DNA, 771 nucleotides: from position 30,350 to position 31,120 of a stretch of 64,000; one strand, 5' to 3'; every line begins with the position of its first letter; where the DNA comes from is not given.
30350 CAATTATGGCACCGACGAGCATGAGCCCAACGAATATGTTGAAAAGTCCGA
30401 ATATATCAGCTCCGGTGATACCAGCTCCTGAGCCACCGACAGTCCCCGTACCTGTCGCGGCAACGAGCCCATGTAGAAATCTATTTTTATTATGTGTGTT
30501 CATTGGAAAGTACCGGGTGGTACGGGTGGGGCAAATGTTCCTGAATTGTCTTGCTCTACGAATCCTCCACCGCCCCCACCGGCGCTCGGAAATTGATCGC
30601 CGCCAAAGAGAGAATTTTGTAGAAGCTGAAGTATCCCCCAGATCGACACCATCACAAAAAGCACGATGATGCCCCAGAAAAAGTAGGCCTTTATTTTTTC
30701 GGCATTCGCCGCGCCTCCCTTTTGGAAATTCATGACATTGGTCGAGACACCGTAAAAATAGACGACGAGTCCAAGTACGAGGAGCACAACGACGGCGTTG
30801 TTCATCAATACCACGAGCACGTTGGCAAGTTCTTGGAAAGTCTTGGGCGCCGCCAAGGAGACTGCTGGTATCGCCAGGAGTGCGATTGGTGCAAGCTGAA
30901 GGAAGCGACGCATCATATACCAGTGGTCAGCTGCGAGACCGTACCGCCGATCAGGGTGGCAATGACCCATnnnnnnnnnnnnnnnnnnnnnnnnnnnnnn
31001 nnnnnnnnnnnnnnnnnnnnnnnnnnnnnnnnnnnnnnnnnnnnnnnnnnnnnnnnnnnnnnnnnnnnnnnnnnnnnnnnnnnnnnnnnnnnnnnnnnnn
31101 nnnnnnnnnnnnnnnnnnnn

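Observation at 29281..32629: Operon of five paralogous double-TM pilin-like small proteins plus a membrane-anchored solute-binding protein, with a sixth paralog at 6000-6389 beside tRNA-Trp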

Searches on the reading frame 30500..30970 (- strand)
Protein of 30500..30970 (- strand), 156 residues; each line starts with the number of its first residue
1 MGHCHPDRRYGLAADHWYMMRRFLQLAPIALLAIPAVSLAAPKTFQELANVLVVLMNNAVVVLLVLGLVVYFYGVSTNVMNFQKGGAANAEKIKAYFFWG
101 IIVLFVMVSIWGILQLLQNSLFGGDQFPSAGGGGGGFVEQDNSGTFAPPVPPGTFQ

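Call 4: search_protein_families(library=pfam, proteins=[window:30500-30970:-], max_evalue=1)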
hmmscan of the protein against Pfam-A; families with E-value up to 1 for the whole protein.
window:30500-30970:- (156 aa): 3 families
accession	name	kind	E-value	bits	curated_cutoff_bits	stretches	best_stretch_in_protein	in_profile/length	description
PF18895.5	T4SS_pilin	-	0.056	14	26.6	1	44-117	4-71/71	Type IV secretion system pilin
PF01292.26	Ni_hydr_CYTB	-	0.18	12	30.1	1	46-108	96-157/179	Prokaryotic cytochrome b561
PF00335.26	Tetraspanin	-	0.97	9.5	32.1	0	61-120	10-72/225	Tetraspanin family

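Call 5: search_protein_families(library=ncbifam, proteins=[window:30500-30970:-], max_evalue=1)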
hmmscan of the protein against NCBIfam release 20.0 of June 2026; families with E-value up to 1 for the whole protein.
window:30500-30970:- (156 aa): 3 families
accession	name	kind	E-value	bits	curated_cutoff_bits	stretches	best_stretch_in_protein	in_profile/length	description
NF045937.1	MSC_0624_12TM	equivalog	0.0042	15.7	70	1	45-119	196-268/445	MSC_0624 family F1-like ATPase-associated membrane protein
TIGR02866.1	CoxB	equivalog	0.37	10.3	147.7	1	44-118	5-81/202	cytochrome c oxidase subunit II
NF045962.1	MAG2810_fam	equivalog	0.97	8.3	175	0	58-117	50-110/394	MAG2810 family protein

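Call 51: search_protein_families(library=pfam, alignment_id=A5, max_evalue=0.01)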
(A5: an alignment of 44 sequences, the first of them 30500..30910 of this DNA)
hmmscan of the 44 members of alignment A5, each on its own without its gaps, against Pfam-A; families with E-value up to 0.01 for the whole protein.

A. member 1, window:30500-30910:- (136 aa): 0 families

B. families by the number of members that match (of 44 scanned): 14 families
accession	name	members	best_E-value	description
PF18895.5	T4SS_pilin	3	4e-06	Type IV secretion system pilin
PF08449.17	UAA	2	0.00079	UAA transporter family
PF20535.3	DUF6750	2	0.0026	Family of unknown function (DUF6750)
PF19554.4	DUF6077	2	0.0065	Family of unknown function (DUF6077)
PF20517.3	TMEM127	1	0.0008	Transmembrane protein 127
PF03994.20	DUF350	1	0.00098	Domain of Unknown Function (DUF350)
PF01737.22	Ycf9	1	0.0015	YCF9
PF09852.15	DUF2079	1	0.0016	Predicted membrane protein (DUF2079)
PF00520.37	Ion_trans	1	0.0019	Ion transport protein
PF20479.3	TMEM128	1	0.0026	TMEM128 protein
PF11700.14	ATG22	1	0.0039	Vacuole effluxer Atg22 like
PF11118.13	DUF2627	1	0.0043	Protein of unknown function (DUF2627)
PF23417.1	STING_TM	1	0.0072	STING transmembrane domain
PF04956.18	TrbC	1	0.0089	TrbC/VIRB2 pilin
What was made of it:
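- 30500..30916 (-): P4: pilin-like hairpin protein (138 aa with the revised start) with a variable Gly/Pro-rich C-terminal tail. PF18895 scores 14 bits here (call 4), and 3 of 44 orthologs reach E<=0.01 (call 51).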
